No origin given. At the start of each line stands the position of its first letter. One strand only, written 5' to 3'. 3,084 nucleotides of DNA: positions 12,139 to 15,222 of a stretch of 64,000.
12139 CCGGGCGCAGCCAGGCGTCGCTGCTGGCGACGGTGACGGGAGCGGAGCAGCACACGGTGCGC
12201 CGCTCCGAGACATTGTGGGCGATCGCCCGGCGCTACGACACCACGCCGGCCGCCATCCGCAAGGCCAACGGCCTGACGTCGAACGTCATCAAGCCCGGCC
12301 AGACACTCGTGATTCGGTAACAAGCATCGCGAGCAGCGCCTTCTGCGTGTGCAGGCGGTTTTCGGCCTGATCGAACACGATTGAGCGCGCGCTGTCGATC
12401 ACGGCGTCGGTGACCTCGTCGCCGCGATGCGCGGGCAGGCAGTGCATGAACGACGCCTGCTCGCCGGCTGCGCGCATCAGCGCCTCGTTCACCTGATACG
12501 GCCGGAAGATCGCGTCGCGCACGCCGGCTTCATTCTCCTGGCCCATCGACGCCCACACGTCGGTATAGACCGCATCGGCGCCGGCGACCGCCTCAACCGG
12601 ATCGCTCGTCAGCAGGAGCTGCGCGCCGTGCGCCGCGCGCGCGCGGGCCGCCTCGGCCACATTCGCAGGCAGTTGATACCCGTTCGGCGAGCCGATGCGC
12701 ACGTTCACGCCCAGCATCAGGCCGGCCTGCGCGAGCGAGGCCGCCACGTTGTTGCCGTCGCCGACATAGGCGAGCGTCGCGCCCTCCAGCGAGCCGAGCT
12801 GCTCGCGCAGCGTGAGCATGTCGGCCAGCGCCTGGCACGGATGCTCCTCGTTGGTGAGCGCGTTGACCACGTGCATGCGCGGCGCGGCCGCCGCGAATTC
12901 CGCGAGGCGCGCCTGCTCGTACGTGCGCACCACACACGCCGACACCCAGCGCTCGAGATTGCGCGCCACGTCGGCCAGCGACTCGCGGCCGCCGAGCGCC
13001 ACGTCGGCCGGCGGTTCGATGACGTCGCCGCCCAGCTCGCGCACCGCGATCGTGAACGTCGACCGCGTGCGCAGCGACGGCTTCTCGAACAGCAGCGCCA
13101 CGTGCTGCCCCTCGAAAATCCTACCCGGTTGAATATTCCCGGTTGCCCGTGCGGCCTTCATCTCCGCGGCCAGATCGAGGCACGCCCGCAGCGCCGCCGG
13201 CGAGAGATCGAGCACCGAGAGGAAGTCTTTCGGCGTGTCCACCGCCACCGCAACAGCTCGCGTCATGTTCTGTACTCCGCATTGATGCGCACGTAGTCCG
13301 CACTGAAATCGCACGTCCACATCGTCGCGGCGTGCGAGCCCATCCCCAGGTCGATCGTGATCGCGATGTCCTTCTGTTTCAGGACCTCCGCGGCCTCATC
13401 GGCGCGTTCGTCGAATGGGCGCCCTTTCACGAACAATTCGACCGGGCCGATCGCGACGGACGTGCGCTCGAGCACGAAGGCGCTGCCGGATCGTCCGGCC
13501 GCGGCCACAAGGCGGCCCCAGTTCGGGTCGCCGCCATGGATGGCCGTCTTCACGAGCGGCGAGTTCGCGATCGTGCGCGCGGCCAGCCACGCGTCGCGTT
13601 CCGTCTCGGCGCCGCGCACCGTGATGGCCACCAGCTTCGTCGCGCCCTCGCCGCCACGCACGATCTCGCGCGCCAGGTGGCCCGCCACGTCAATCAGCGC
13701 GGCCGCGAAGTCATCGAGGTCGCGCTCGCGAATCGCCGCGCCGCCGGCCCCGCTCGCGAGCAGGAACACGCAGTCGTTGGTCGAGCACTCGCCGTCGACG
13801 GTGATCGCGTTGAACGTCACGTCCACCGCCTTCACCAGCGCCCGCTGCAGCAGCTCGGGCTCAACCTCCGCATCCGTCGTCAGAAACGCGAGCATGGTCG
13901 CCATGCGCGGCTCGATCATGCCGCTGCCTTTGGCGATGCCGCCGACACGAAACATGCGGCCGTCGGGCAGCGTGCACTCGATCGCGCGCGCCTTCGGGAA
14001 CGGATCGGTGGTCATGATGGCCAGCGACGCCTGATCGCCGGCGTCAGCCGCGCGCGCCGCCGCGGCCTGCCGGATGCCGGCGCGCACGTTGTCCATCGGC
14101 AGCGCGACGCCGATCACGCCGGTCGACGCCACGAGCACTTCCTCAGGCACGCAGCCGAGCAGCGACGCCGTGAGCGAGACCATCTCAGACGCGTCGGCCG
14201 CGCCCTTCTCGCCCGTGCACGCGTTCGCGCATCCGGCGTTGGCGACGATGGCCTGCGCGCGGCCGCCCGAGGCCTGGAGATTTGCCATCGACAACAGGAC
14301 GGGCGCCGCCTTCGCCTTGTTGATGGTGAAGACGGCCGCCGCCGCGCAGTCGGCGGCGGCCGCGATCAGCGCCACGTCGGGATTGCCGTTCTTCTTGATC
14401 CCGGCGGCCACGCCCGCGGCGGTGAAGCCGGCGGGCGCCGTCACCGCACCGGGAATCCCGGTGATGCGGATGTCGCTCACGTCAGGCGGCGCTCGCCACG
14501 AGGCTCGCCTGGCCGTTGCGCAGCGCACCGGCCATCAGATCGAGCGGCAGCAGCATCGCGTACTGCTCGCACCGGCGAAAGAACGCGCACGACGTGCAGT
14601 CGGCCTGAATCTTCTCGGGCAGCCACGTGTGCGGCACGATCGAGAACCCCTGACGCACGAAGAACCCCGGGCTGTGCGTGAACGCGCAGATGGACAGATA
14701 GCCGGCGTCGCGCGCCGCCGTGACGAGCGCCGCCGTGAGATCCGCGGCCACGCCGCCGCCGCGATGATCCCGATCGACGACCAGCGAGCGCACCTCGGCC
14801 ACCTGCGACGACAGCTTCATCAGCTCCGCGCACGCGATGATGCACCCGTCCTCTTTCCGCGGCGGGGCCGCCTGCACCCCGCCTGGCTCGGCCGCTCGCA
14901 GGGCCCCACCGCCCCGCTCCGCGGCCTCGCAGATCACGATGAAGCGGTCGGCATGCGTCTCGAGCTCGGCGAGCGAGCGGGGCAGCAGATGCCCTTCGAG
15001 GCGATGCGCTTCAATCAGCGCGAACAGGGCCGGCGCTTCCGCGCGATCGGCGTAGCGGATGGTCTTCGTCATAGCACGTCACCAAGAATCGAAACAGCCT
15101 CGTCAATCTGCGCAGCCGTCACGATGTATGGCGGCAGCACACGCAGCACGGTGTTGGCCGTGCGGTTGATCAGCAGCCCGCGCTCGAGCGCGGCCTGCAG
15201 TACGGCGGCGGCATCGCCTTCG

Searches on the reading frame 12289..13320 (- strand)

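Call 51: search_protein_families(library=pfam, proteins=[window:12289-13320:-], max_evalue=0.000001)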
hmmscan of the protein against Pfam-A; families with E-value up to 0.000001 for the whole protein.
window:12289-13320:- (343 aa): 2 families
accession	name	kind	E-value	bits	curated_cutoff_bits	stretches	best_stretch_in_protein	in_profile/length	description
PF00185.30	OTCace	-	4.5e-56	189.7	29.4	1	180-333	2-157/157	Aspartate/ornithine carbamoyltransferase, Asp/Orn binding domain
PF02729.26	OTCace_N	-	5.6e-39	134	29.9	1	31-173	1-148/148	Aspartate/ornithine carbamoyltransferase, carbamoyl-P binding domain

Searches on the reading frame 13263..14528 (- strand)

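Call 51: search_protein_families(library=pfam, proteins=[window:13263-14528:-], max_evalue=0.000001)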
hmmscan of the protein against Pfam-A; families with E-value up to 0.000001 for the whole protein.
window:13263-14528:- (421 aa): 1 family
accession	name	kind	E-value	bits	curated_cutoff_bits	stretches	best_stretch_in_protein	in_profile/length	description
PF01960.23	ArgJ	-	1.4e-144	482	32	1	37-421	2-377/377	ArgJ family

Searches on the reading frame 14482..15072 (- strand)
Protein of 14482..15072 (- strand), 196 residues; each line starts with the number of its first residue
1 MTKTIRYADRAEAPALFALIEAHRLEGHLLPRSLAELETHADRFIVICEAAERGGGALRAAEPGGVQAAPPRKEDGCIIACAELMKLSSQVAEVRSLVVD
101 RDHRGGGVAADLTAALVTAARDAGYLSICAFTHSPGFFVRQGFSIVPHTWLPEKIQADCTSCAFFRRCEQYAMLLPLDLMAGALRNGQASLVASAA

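Call 53: search_protein_families(library=pfam, proteins=[window:14482-15072:-], max_evalue=0.000001)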
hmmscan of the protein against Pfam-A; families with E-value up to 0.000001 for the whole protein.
window:14482-15072:- (196 aa): 1 family
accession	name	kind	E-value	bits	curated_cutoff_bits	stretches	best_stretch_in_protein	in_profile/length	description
PF00583.31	Acetyltransf_1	-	2.4e-08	34.7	20.7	1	72-143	38-116/116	Acetyltransferase (GNAT) family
